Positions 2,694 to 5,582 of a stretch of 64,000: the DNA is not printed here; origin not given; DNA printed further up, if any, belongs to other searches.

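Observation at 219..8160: Tandem triplication of secreted double-propeller FG-GAP proteins (exactly 14 repeats each, 860-862 aa)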

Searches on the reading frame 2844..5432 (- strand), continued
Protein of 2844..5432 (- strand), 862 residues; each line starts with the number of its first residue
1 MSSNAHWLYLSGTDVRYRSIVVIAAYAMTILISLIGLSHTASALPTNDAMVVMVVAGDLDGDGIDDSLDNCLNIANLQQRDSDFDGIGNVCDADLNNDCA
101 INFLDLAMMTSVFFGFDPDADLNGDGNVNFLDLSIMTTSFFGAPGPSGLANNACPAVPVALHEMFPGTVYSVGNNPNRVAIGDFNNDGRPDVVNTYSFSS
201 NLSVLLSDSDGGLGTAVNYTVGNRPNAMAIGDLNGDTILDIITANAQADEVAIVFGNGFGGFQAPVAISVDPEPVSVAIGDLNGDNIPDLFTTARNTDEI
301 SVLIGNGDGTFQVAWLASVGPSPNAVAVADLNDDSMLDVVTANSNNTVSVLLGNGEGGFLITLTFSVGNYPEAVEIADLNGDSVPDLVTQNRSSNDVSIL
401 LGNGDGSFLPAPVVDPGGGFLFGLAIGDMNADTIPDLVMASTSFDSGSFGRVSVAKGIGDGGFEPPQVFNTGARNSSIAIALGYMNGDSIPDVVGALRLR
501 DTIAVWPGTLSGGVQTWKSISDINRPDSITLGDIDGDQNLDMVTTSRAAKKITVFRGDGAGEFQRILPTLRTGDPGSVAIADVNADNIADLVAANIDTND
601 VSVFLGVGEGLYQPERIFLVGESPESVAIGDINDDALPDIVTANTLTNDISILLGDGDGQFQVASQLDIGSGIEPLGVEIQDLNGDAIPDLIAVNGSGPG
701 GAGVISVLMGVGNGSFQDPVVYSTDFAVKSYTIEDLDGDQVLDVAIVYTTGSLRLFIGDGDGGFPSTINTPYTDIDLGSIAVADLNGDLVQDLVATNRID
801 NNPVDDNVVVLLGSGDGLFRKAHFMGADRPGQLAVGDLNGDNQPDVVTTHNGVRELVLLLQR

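Call 17: list_cluster_members(proteins=[P0001, L001:7333-9972:+, L001:12776-15256:+, L001:3474-5654:+, L001:5967-7001:+])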
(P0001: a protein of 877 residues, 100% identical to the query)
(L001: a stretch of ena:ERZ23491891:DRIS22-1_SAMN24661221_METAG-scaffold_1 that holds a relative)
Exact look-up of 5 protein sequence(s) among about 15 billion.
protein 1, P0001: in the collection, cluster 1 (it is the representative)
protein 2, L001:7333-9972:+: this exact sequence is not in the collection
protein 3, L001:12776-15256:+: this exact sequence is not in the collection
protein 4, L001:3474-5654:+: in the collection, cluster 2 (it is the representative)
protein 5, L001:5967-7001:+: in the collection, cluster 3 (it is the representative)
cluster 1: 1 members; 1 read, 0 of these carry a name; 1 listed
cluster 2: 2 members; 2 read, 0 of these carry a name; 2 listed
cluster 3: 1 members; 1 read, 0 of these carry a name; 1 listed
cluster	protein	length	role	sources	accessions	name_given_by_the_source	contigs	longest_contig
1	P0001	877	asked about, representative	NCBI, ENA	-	-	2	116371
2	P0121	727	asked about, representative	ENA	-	-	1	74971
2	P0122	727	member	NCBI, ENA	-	-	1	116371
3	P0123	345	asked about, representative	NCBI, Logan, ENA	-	-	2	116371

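Call 29: search_protein_families(library=pfam, proteins=[L001:15533-15934:-, L001:16253-16822:+, L001:17339-18325:-, L001:18495-20447:-, L001:20444-21454:-, L001:21454-21879:-, L001:21876-22508:-], max_evalue=0.01)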
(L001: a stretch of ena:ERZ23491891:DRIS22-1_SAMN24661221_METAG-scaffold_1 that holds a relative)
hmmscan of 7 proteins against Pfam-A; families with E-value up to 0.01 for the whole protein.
L001:15533-15934:- (133 aa): 2 families
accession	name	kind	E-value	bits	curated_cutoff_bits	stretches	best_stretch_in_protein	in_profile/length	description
PF03050.20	DDE_Tnp_IS66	-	1.5e-23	84.1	23.1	1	2-78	207-283/284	Transposase IS66 family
PF13817.11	DDE_Tnp_IS66_C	-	5.9e-14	52.4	30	1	85-122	1-38/39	IS66 C-terminal element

L001:16253-16822:+ (189 aa): 0 families

L001:17339-18325:- (328 aa): 4 families
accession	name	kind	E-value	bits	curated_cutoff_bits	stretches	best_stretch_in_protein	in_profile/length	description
PF00589.27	Phage_integrase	-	5.9e-15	55.9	27.1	1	137-315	2-169/172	Phage integrase family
PF13495.12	Phage_int_SAM_4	-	1.3e-08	35.6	27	1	45-111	14-80/85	Phage integrase, N-terminal SAM-like domain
PF02899.23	Phage_int_SAM_1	-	1.1e-06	29.2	22.3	1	46-110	15-80/83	Phage integrase, N-terminal SAM-like domain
PF13102.12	Phage_int_SAM_5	-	0.00075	20.3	22.3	1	42-120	12-93/98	Phage integrase SAM-like domain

L001:18495-20447:- (650 aa): 4 families
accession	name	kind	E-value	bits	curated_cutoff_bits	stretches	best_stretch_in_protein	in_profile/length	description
PF13385.13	Laminin_G_3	-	1e-29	104.1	27.6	1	323-471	3-150/151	Concanavalin A-like lectin/glucanases superfamily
PF24517.2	CBM96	-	2e-08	34.7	26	1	141-228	9-97/164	Carbohydrate-binding module family 96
PF00354.24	Pentaxin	-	2.8e-07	30.9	25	1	340-480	26-172/194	Pentaxin family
PF06848.17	Disaggr_repeat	-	2.9e-05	24.2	33.9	1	167-239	23-99/179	Disaggregatase related repeat domain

L001:20444-21454:- (336 aa): 1 family
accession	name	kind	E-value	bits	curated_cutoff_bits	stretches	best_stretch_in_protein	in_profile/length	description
PF07963.17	N_methyl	-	2.8e-06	27.1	21.2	1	5-29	2-26/27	Prokaryotic N-terminal methylation motif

L001:21454-21879:- (141 aa): 0 families

L001:21876-22508:- (210 aa): 1 family
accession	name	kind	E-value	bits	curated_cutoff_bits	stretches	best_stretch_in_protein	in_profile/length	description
PF07963.17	N_methyl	-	1.4e-06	28.1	21.2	1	34-59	2-27/27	Prokaryotic N-terminal methylation motif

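Call 44: predict_structure(alignment_id=A2)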
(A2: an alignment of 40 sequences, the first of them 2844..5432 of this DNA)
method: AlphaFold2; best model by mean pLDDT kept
length: 862 residues; sequences in the alignment: 40
mean_pLDDT: 83.5   pTM: 0.77
mean pLDDT of the five models: 83.5, 82.9, 82.6, 81.5, 80.9
residues with pLDDT >= 90: 559; 70-90: 132; 50-70: 54; < 50: 117
segments of 3 or more residues with pLDDT < 50: 1-29, 31-56, 72-82, 86-116, 136-153
pLDDT, mean of each block of 10 residues (from residue 1): 31 38 46 40 30 43 55 46 48 44 45 51 67 51 42 60 86 92 94 94 91 91 95 95 96 93 94 96 96 95 96 95 97 96 97 94 94 96 96 95 93 88 95 96 75 95 93 80 90 92 92 90 89 94 94 94 85 91 96 96 93 95 96 95 95 96 92 87 95 81 92 92 91 95 93 93 91 83 93 88 77 90 83 95 93 89 81
secondary structure, 60 per line:
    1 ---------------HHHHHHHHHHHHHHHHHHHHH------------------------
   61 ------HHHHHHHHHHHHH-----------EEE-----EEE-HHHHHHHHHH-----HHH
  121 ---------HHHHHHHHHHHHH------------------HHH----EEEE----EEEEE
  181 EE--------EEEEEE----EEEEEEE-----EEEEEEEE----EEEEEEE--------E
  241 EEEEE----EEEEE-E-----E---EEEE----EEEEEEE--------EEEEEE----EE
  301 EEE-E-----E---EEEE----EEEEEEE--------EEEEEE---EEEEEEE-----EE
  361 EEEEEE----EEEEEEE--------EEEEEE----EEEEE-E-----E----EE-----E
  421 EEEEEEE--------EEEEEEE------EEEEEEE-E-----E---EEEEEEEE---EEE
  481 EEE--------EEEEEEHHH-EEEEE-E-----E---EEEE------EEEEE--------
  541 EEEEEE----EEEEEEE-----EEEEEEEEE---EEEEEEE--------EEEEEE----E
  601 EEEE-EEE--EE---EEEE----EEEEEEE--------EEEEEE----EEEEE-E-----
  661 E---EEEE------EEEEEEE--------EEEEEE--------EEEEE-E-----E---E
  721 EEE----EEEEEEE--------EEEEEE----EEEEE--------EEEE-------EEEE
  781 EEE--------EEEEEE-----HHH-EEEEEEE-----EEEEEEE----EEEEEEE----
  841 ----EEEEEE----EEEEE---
elements in order (helices of 4 or more, strands of 3 or more residues): H16-36 H67-79 E91-93 E99-101 H103-112 H130-142 E168-171 E176-182 E191-196 E201-207 E213-220 E225-231 E240-245 E250-254 E266-269 E274-280 E289-294 E299-303 E315-318 E323-329 E338-343 E347-353 E359-366 E371-377 E386-391 E396-400 E420-427 E436-442 E449-455 E467-474 E478-483 E492-497 E502-506 E518-521 E528-532 E541-546 E551-557 E563-571 E575-581 E590-595 E600-604 E606-608 E616-619 E624-630 E639-644 E649-653 E665-668 E675-681 E690-695 E704-708 E720-723 E728-734 E743-748 E753-757 E766-769 E777-783 E792-797 E807-813 E819-825 E830-836 E845-850 E855-859

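Call 47: fold_search(model_id=the predicted structure, library=pdb)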
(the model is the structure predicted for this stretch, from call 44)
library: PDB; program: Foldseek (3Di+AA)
matches with E <= 10: 1612; with E <= 0.001: 956
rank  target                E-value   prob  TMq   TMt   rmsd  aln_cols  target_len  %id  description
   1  7dvq_3                3.1e-17  1.00  0.31  0.23  16.8       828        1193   10  Cryo-EM Structure of the Activated Human Minor Spliceosome (minor Bact Complex) (released 2021-03-31)
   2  8qo9_B3               6.8e-17  1.00  0.30  0.23  16.1       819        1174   10  Cryo-EM structure of a human spliceosomal B complex protomer (released 2024-01-24)
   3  2hye_A                6.8e-17  1.00  0.31  0.25  14.4       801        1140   10  Crystal Structure of the DDB1-Cul4A-Rbx1-SV5V Complex (released 2006-10-03)
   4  6qx9_B3               1.8e-16  1.00  0.30  0.22  15.8       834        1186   10  Structure of a human fully-assembled precatalytic spliceosome (pre-B complex). (released 2019-04-17)
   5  9sai_A                4.2e-16  1.00  0.29  0.31  17.0       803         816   10  Ternary PROTAC-mediated complex consisting of Cereblon, DDB1 and BRD4-BD1, non-covalently linked by JQ1-AcN (released 2025-10-29)
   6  5hy7_B                5.9e-16  1.00  0.28  0.22  17.2       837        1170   13  SF3B10-SF3B130 from Chaetomium thermophilum (released 2016-10-26)
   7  6zx9_A                6.5e-16  1.00  0.32  0.27  13.9       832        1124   10  Crystal structure of SIV Vpr,fused to T4 lysozyme, isolated from moustached monkey, bound to human DDB1 and human DCAF (released 2021-07-21)
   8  9q2d_C                6.5e-16  1.00  0.29  0.31  17.1       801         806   11  Cryo-EM structure of ternary complex Ikaros-ZF2:CC-885:CRBN:DDB1 (molecular glue degrader) (released 2025-10-01)
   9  9a40_C                8.7e-16  1.00  0.34  0.27  15.1       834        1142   10  model of Cullin4 (released 2024-09-18)
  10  7lps_A                1.1e-15  1.00  0.30  0.32  16.9       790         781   10  Crystal structure of DDB1-CRBN-ALV1 complex bound to Helios (IKZF2 ZF2) (released 2021-06-02)
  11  8d7v_A                1.1e-15  1.00  0.29  0.23  19.1       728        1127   11  Cereblon~DDB1 bound to CC-92480 with DDB1 in the twisted conformation (released 2022-07-20)
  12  9ejq                  1.1e-15  1.00  0.30  0.23  16.1       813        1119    9  Crystal structure of DDB1 in complex with XS381952 (released 2025-02-26)
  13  7b92_A                1.1e-15  1.00  0.29  0.29  20.5       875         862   10  Structure of a minimal SF3B core in complex with sudemycin D6 (form II) (released 2021-08-04)
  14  7q4o_C                1.2e-15  1.00  0.29  0.22  16.1       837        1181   10  Substrate-bound A-like U2 snRNP (released 2022-03-30)
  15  9lul_c                1.2e-15  1.00  0.28  0.29  17.7       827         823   11  Local refinement of stacked like DDB1-DDA1-DET1-Ube2e2-COP1 complex (layer 1) (released 2026-01-28)
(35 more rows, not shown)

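Call 54: search_solved_structures(query=window:2844-5432:-, max_evalue=0.001, show_alignments=0)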
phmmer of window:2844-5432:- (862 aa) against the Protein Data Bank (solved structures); distinct sequences matched with E-value up to 0.001: 1.
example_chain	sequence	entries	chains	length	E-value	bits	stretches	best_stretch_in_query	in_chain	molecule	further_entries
3fby_A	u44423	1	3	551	3.7e-11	45.1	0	58-107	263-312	Cartilage oligomeric matrix protein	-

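Call 56: search_solved_structures(query=A2, max_evalue=0.01, show_alignments=0)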
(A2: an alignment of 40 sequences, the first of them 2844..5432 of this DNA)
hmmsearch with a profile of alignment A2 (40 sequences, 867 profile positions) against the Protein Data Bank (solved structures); distinct sequences matched with E-value up to 0.01: 66 (the best 60 are shown).
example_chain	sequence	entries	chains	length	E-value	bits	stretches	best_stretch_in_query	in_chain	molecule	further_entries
8w20_C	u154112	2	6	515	1.2e-13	52.8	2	46-142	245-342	Secreted esterase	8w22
9etn_A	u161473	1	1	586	6.8e-12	47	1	313-481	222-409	Cartilage acidic protein 1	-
4g1e_A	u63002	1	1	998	2.6e-09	38.5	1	595-718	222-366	Integrin alpha-V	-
6uja_A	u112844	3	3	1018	2.7e-09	38.4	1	595-718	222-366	Integrin alpha-V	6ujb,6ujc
8xei_A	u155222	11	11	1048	2.8e-09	38.4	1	595-718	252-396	Integrin alpha-V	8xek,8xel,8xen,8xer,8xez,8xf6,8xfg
9iuj_A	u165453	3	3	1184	3.7e-09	38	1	595-718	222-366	Integrin alpha-V,Integrin alpha-V,Uncharacterized protein DKFZp686C11235 | Integrin alpha-V,Integrin alpha-v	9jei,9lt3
1tye_A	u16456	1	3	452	1.1e-08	36.5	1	650-722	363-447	Integrin alpha-IIb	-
9e8b_A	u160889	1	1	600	1.2e-08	36.3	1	650-731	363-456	Integrin alpha-IIb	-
9ind_A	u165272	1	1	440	1.4e-08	36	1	594-717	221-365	Integrin alpha-V heavy chain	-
3fcu_A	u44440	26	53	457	2.1e-08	35.5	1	650-723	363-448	Integrin, alpha 2b | Integrin alpha-IIb | Integrin alphaIIB beta3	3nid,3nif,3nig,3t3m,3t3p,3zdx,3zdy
4z7n_A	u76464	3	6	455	2.2e-08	35.4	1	650-723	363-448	Integrin alpha-IIb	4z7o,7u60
8ij5_E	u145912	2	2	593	2.3e-08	35.3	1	594-717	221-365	Integrin alpha-V heavy chain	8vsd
7td8_A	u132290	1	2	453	2.4e-08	35.3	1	650-722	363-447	Integrin alpha-IIb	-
8tcg_A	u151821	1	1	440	2.4e-08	35.3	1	594-717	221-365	Integrin alpha-V heavy chain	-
8w30_A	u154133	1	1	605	2.4e-08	35.3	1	594-717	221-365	Integrin alpha-V heavy chain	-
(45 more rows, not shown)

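Call 65: find_homologous_proteins(query=P0121, max_evalue=1e-50)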
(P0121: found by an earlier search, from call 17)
Query P0121 (727 aa): 8000 proteins with E <= 1e-50 among 8000 candidates; the best 120 are listed.
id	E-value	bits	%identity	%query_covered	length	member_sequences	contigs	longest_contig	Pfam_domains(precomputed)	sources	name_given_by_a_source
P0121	0.0e+0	1665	100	100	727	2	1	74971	PF20656.3,PF20659.3,PF20658.3,PF01274.29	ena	-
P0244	0.0e+0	1436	85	100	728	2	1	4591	PF20656.3,PF20659.3,PF20658.3,PF01274.29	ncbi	-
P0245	0.0e+0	1336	80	100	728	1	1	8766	PF20656.3,PF20659.3,PF20658.3,PF01274.29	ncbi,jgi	-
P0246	0.0e+0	1325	80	100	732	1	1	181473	PF20656.3,PF20659.3,PF20658.3,PF01274.29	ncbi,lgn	ncbi:MAG: malate synthase G [Gammaproteobacteria bacterium]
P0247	0.0e+0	1305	78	99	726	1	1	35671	PF20656.3,PF20659.3,PF20658.3,PF01274.29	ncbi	ncbi:MAG: malate synthase G [Pseudomonadota bacterium]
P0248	0.0e+0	1175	70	100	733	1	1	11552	PF20656.3,PF20659.3,PF20658.3,PF01274.29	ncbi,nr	ncbi:MAG: malate synthase G [Gammaproteobacteria bacterium]|nr:malate synthase G [Gammaproteobacteri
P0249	0.0e+0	1062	67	98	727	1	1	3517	PF20656.3,PF20659.3,PF20658.3,PF01274.29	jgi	jgi:malate synthase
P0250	0.0e+0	1058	66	98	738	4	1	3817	PF20656.3,PF20659.3,PF20658.3,PF01274.29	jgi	-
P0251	0.0e+0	1057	66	98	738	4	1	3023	PF20656.3,PF20659.3,PF20658.3,PF01274.29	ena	-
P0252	0.0e+0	1056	67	98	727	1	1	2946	PF20656.3,PF20659.3,PF20658.3,PF01274.29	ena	-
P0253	0.0e+0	1053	66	98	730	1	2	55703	PF20656.3,PF20659.3,PF20658.3,PF01274.29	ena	-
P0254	0.0e+0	1051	65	98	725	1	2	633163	PF20656.3,PF20659.3,PF20658.3,PF01274.29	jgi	jgi:malate synthase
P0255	0.0e+0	1051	66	98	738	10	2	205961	PF20656.3,PF20659.3,PF20658.3,PF01274.29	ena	-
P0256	0.0e+0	1050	65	98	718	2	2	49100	PF20656.3,PF20659.3,PF20658.3,PF01274.29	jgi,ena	jgi:malate synthase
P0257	0.0e+0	1050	66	99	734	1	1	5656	PF20656.3,PF20659.3,PF20658.3,PF01274.29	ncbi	-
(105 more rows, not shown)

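Call 66: find_encoding_contigs(protein=P0246, flank=10000, max_places=2)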
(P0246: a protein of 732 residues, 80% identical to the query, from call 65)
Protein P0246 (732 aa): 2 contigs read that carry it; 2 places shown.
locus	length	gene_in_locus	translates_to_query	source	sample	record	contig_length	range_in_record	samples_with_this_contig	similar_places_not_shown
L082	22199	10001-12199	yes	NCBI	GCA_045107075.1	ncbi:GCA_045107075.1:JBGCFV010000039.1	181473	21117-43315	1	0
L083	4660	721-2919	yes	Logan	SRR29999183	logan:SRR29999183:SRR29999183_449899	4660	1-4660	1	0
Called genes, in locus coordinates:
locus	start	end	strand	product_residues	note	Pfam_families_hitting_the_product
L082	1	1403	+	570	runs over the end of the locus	PF14306:PUA_2, PF01747:ATP-sulfurylase, PF01583:APS_kinase, PF13671:AAA_33 (faint)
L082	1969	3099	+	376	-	PF02668:TauD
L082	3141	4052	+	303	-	PF05853:BKACE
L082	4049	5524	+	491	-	PF02737:3HCDH_N, PF00725:3HCDH, PF13279:4HBT_2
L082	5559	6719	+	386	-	PF02771:Acyl-CoA_dh_N, PF02770:Acyl-CoA_dh_M, PF00441:Acyl-CoA_dh_1, PF08028:Acyl-CoA_dh_2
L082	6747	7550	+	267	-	PF00378:ECH_1, PF16113:ECH_2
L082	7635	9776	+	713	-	PF13380:CoA_binding_2, PF13607:Succ_CoA_lig, PF13549:ATP-grasp_5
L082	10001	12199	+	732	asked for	PF20656:MS_N (weak), PF20658:MSG_insertion, PF01274:MS_TIM-barrel, PF20659:MS_C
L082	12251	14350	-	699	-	PF07715:Plug, PF00593:TonB_dep_Rec_b-barrel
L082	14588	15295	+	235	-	PF00392:GntR, PF07729:FCD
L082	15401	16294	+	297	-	PF13714:PEP_mutase, PF00463:ICL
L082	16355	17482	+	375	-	PF00285:Citrate_synt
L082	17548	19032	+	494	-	PF03972:MmgE_PrpD_N, PF19305:MmgE_PrpD_C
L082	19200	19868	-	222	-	PF04264:YceI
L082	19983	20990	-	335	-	PF02625:XdhC_CoxI, PF13478:XdhC_C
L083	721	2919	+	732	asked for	PF20656:MS_N (weak), PF20658:MSG_insertion, PF01274:MS_TIM-barrel, PF20659:MS_C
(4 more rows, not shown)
